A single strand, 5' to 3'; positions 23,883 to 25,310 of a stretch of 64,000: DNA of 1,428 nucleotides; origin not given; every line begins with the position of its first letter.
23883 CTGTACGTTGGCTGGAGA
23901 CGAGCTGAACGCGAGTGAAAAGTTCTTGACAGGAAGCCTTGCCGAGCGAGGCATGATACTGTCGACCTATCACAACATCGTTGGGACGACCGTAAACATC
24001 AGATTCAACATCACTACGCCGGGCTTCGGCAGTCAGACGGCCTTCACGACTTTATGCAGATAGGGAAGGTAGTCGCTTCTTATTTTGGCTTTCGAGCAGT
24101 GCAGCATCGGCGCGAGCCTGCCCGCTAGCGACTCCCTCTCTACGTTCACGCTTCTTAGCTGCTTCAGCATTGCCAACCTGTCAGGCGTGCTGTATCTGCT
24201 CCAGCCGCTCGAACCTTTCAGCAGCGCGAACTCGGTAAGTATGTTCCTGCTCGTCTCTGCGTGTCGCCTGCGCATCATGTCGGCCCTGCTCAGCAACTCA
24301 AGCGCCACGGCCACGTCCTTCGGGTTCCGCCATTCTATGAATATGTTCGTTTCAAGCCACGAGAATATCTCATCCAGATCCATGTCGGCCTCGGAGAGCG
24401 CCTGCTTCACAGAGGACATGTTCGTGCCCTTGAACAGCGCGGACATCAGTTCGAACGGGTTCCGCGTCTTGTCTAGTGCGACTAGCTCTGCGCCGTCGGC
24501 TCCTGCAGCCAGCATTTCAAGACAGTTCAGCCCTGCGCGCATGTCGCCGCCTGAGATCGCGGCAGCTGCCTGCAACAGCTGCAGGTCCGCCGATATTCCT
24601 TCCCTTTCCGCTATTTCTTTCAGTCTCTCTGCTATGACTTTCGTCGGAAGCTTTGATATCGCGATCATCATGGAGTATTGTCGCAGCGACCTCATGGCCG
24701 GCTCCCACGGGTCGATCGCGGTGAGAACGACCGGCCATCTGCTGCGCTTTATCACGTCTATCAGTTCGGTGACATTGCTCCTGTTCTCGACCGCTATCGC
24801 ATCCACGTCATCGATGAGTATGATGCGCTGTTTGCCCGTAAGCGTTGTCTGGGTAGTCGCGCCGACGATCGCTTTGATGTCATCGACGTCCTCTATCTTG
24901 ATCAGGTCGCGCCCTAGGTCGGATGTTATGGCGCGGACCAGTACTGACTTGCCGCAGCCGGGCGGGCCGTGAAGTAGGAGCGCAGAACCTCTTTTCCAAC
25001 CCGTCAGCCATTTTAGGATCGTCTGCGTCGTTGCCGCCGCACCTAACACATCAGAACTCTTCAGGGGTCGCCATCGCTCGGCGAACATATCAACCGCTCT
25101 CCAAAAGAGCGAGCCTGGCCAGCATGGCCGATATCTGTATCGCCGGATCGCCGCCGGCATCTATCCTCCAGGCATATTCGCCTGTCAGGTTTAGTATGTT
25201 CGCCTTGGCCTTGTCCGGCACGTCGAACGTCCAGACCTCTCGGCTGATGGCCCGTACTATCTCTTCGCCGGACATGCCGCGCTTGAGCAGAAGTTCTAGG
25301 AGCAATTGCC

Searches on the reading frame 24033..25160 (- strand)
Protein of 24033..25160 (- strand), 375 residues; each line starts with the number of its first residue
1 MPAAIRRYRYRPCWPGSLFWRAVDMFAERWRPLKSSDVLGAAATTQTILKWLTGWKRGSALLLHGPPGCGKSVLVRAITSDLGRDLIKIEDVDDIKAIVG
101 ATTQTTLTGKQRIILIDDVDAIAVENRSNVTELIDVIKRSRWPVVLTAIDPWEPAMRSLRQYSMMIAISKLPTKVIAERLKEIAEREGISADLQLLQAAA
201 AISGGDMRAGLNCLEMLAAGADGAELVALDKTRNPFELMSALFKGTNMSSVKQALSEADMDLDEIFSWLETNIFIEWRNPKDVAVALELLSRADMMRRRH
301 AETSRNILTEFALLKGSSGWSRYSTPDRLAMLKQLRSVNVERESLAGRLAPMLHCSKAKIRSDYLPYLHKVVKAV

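Call 95: search_protein_families(library=pfam, proteins=[window:24033-25160:-], max_evalue=0.01)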
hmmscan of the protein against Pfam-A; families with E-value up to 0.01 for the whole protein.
window:24033-25160:- (375 aa): 22 families
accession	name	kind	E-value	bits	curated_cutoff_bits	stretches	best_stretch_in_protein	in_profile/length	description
PF00004.35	AAA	-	6.1e-11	43.3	21.2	1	61-141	1-96/131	ATPase family associated with various cellular activities (AAA)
PF00910.28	RNA_helicase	-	6e-07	30.3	21.5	1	62-149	2-87/105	RNA helicase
PF24883.2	NPHP3_N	-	2.5e-06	28.2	24.8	1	45-83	9-47/164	Nephrocystin 3, N-terminal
PF13191.12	AAA_16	-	8.3e-06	26.8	32.6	1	57-85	23-51/167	AAA ATPase domain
PF20720.3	nSTAND3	-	2.5e-05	24.4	27.2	1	50-119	9-74/155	Novel STAND NTPase 3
PF13401.12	AAA_22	-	5e-05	24.1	27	0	59-89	6-39/130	AAA domain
PF05673.19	DUF815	-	8.8e-05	22.2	23.8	1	49-119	45-116/249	Protein of unknown function (DUF815)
PF21960.2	RCF1-5-like_lid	-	0.00016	22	27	1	179-218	2-42/43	RCF1/5-like, AAA+ ATPase lid domain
PF25361.1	AAA_lid_RFC1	-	0.00016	21.5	34.9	1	175-219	3-47/59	RFC1-like, AAA+ ATPase lid domain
PF03215.21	Rad17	-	0.00029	21.3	23.8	1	56-88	39-75/186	Rad17 P-loop domain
PF14532.12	Sigma54_activ_2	-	0.00039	21.1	25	1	40-158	2-117/138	Sigma-54 interaction domain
PF16193.11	AAA_assoc_2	-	0.00066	20.3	34.3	1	188-222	4-38/81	AAA C-terminal domain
PF00005.33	ABC_tran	-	0.00094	20.2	25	1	56-90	9-45/137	ABC transporter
PF13671.12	AAA_33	-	0.0018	19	27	1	61-182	2-117/143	AAA domain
PF25199.1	nSTAND_NTPase5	-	0.0025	18.1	34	1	54-133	37-119/145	Novel STAND NTPase 5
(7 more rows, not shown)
